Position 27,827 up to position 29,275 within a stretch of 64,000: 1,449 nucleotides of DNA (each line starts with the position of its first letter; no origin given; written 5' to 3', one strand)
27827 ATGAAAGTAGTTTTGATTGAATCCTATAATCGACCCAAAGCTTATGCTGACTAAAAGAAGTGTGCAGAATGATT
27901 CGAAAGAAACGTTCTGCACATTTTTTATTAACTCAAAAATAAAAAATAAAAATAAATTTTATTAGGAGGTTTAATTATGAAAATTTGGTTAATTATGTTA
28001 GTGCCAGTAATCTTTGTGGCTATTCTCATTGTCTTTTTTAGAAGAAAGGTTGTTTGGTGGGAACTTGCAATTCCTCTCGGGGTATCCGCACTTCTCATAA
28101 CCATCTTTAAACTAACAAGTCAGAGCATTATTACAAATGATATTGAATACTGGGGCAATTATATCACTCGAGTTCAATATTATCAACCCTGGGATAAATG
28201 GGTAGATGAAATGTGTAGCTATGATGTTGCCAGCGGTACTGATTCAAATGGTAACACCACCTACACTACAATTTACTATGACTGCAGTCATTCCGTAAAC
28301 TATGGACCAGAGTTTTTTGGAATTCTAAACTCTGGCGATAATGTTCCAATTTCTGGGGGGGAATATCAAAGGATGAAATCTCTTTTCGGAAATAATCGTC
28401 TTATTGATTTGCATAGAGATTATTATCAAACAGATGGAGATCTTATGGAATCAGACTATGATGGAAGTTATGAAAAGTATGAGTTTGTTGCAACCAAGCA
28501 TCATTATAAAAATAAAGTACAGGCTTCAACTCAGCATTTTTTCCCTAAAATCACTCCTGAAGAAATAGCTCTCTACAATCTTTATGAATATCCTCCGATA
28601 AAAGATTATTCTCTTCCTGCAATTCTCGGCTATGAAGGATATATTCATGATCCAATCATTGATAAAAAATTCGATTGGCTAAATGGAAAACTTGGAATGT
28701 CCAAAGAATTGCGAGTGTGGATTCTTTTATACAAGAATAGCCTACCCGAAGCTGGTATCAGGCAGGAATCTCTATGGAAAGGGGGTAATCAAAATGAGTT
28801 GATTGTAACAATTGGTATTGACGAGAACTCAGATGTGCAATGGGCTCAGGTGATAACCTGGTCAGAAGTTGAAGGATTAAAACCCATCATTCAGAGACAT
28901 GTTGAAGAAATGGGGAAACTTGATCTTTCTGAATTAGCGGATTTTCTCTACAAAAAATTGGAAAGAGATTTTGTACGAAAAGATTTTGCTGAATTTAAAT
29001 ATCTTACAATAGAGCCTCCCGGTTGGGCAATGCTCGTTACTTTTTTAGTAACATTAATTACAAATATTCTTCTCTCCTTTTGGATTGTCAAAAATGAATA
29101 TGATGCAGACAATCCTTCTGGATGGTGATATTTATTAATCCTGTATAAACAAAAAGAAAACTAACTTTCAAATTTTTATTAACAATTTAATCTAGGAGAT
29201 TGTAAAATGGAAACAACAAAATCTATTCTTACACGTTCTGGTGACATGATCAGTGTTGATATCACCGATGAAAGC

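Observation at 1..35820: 35.8-kb single-strand accessory block with virus/mobile-element-like architecture fused to archaeal core genes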

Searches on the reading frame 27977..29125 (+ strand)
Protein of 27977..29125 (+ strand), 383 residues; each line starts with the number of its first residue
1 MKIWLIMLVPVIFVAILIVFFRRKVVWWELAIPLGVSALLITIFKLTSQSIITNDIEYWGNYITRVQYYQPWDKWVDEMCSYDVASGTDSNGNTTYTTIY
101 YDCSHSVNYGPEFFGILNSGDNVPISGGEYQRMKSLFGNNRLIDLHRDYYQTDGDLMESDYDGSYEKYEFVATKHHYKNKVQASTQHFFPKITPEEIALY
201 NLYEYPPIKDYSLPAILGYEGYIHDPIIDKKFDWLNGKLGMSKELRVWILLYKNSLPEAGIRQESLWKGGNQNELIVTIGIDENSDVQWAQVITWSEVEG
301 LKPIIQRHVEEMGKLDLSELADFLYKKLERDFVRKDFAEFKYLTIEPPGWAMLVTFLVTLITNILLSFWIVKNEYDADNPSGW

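Call 7: search_protein_families(library=pfam, max_evalue=0.01, proteins=[window:27977-29125:+])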
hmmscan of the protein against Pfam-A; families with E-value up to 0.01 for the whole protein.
window:27977-29125:+ (383 aa): 0 families

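Call 34: search_protein_families(library=phrogs, max_evalue=0.001, proteins=[window:27977-29125:+])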
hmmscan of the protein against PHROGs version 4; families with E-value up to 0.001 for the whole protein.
window:27977-29125:+ (383 aa): 1 family
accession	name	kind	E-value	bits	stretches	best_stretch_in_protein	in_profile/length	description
phrog_2087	-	unknown function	4.8e-40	138.5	1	2-376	2-358/360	-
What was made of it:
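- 27977..29128 (+): Membrane protein of phage family phrog_2087. E = 4.8e-40 (call 34).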

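Call 35: search_dna_similar(query=window:27977-29125:+, collection=phages, mode=protein, max_rows=25)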
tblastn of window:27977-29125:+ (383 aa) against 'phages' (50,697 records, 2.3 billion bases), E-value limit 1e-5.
Records with a match: 67; places in all: 67; records where one place covers at least 80% of the query: 35.
Best place of each record, by identity: <60% 67.
By first word of the organism name: Erwinia 18; Prevotella 15; Aeromonas 6; Cronobacter 6; Serratia 6; Tenacibaculum 5; Agrobacterium 2; Bacillus 2; Delftia 2; uncultured 1; and 4 more.
By host as written in the record: Prevotella sp. 15; Erwinia amylovora 15; Cronobacter sakazakii 4; Aeromonas salmonicida 4; Tenacibaculum maritimum 3; - 2; Tenacibaculum sp. 2; Aeromonas sp. 2; and 12 more.
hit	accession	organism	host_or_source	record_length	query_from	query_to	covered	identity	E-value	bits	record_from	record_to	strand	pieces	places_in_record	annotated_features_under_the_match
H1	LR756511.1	uncultured phage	metagenomic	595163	1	381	99%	34.8%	5e-71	247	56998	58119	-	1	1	record has no annotation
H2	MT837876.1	Bacteriophage sp.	human fecal samples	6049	5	378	98%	33.9%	1e-60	216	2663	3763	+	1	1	record has no annotation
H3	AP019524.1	Tenacibaculum phage PTm1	Tenacibaculum maritimum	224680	4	378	98%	30.3%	2e-50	187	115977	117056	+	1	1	hypothetical protein (x2)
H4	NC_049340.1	Tenacibaculum phage PTm1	Tenacibaculum maritimum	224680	4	378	98%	30.3%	2e-50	187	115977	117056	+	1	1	hypothetical protein (x2)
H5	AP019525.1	Tenacibaculum phage PTm5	Tenacibaculum maritimum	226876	4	378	98%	30.3%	2e-50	187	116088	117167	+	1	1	hypothetical protein (x2)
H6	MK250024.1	Prevotella phage Lak-B5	Prevotella sp.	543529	21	382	95%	31.4%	8e-41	159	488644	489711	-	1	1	record has no annotation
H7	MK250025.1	Prevotella phage Lak-B6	Prevotella sp.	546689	21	382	95%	31.4%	8e-41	159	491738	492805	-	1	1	record has no annotation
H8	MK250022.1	Prevotella phage Lak-B3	Prevotella sp.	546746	21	382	95%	31.4%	8e-41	159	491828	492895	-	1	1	record has no annotation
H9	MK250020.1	Prevotella phage Lak-B1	Prevotella sp.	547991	21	382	95%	31.4%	8e-41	159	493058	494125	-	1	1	record has no annotation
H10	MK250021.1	Prevotella phage Lak-B2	Prevotella sp.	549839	21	382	95%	31.4%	8e-41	159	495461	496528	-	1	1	record has no annotation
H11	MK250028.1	Prevotella phage Lak-B9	Prevotella sp.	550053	21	382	95%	31.4%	8e-41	159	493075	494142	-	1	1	record has no annotation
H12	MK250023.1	Prevotella phage Lak-B4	Prevotella sp.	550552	21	382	95%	31.4%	8e-41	159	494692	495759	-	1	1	record has no annotation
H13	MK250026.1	Prevotella phage Lak-B7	Prevotella sp.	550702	21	382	95%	31.4%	8e-41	159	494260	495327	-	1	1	record has no annotation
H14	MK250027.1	Prevotella phage Lak-B8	Prevotella sp.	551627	21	382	95%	31.4%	8e-41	159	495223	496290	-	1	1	record has no annotation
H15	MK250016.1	Prevotella phage Lak-A1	Prevotella sp.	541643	5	382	99%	29.9%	5e-44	169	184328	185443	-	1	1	record has no annotation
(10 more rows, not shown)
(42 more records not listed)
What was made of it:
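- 27977..29128 (+): 30-35% identical to a 595-kb uncultured phage, Lak megaphages and Tenacibaculum jumbo phages (call 35).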

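Call 58: find_related_loci(query=window:27977-29125:+, collection=viral_contigs, flank=10000)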
Query window:27977-29125:+ (383 aa) in viral_contigs; peptide patterns used: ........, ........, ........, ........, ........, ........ (x = any residue, [..] = any of these).
2 stretches matched a pattern; 2 encode a relative of the query (tblastn E <= 1e-3); 2 distinct loci.
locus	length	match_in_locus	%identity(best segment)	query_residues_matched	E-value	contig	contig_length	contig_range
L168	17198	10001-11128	33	1-376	2e-63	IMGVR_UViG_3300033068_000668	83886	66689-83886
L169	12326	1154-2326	30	3-382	1e-55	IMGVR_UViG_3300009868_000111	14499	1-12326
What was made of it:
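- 27977..29128 (+): Two IMG/VR contigs carry it (call 58).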

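Call 81: search_protein_families(library=padloc, max_evalue=0.001, proteins=[window:27977-29125:+])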
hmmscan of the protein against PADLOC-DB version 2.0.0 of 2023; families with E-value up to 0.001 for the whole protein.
window:27977-29125:+ (383 aa): 0 families
